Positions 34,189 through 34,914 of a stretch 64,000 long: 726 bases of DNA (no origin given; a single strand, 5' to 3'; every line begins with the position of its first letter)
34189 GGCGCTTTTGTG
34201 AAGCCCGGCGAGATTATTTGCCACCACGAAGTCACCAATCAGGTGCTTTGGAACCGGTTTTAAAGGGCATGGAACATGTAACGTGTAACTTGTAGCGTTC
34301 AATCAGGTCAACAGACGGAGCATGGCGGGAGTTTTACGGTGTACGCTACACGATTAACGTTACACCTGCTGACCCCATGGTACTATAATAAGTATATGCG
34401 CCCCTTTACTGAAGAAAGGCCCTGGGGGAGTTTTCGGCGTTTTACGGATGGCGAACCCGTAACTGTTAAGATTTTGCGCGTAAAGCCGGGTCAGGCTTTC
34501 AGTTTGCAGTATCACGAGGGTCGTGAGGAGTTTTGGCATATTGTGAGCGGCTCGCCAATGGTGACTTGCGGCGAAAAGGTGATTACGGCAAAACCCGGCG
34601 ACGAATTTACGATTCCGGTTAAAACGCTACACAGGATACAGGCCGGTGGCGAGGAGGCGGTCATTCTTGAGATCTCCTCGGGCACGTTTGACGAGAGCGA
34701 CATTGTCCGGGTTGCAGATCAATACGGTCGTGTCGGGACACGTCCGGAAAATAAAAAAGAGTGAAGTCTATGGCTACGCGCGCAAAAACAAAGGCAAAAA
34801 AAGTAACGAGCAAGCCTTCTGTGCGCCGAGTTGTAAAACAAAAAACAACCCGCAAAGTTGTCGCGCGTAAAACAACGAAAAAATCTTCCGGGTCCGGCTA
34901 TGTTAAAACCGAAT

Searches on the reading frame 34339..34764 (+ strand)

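Call 75: search_protein_families(library=pfam, proteins=[window:34339-34764:+])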
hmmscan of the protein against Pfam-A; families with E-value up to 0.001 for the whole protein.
window:34339-34764:+ (141 aa): 4 families
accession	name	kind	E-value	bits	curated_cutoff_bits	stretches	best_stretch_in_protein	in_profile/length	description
PF01050.24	MannoseP_isomer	-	1.2e-19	71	23.6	1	26-127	13-116/116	Mannose-6-phosphate isomerase C-terminal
PF07883.17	Cupin_2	-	6.8e-11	42.2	27.2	1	46-110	3-67/70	Cupin domain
PF02311.25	AraC_binding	-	3.1e-05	24.2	21.1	1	50-106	12-67/135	AraC-like ligand binding domain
PF05899.18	Cupin_3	-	0.00016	21.8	23.5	1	42-96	8-60/74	EutQ-like cupin domain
